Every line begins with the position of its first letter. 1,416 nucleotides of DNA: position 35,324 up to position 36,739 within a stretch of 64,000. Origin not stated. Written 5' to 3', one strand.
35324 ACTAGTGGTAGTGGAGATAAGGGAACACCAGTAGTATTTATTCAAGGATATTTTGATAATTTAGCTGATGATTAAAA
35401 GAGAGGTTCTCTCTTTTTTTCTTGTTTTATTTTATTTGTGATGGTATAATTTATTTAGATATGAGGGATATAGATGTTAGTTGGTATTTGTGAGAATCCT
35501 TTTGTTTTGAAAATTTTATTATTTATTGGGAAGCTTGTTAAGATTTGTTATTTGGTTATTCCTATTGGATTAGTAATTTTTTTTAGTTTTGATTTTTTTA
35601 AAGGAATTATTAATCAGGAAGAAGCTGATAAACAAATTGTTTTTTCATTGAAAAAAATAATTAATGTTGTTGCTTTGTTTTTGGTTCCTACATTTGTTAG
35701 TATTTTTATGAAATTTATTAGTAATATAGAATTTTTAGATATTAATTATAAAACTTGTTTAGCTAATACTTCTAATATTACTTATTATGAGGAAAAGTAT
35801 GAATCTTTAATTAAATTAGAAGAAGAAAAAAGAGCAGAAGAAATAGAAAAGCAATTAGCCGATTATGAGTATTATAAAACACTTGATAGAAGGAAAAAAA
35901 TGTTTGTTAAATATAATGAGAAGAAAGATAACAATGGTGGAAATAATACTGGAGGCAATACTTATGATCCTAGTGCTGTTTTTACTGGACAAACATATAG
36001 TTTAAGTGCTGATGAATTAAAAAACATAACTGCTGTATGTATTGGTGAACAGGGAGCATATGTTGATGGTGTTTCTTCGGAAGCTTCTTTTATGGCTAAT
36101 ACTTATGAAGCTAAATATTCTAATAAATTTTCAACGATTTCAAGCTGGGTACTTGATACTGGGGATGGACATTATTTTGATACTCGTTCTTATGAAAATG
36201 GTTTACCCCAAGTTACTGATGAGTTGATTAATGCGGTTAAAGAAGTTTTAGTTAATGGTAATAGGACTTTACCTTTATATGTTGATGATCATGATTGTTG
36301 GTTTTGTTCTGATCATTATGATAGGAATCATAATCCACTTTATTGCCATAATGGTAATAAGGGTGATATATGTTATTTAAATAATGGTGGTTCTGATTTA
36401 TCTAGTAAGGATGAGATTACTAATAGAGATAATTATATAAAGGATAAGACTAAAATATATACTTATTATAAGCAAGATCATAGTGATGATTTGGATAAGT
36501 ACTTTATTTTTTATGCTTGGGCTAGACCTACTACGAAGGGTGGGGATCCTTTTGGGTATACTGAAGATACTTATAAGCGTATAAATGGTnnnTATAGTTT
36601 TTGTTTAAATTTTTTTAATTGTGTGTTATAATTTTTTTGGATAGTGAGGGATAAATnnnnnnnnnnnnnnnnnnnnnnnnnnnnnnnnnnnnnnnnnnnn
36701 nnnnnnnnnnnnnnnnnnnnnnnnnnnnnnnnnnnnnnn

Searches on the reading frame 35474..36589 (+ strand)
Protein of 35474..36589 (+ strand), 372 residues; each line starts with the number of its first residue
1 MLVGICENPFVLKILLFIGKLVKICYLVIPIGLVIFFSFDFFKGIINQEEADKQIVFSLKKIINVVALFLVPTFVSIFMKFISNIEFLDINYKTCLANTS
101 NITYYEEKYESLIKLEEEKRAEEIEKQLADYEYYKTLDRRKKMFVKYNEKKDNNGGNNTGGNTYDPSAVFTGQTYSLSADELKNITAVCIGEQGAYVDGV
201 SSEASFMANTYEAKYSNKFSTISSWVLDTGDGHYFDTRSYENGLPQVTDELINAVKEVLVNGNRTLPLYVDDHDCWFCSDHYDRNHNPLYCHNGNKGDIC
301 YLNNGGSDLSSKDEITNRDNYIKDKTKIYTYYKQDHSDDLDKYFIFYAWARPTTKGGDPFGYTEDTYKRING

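Call 3: search_protein_families(library=pfam, proteins=[window:35474-36589:+], max_evalue=0.1)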
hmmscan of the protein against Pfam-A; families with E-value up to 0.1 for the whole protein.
window:35474-36589:+ (372 aa): 0 families

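Call 4: search_protein_families(library=ncbifam, proteins=[window:35474-36589:+], max_evalue=0.1)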
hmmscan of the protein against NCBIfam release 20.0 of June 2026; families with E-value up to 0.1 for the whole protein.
window:35474-36589:+ (372 aa): 2 families
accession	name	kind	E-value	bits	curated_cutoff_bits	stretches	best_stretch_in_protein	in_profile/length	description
NF008317.0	PRK11106.1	equivalog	0.052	12.9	378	1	242-335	129-227/231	7-cyano-7-deazaguanine synthase QueC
NF045987.1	SPE_1075_fam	subfamily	0.09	11.9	125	0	22-94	82-154/268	SPE_1075/MLC_0560 family membrane protein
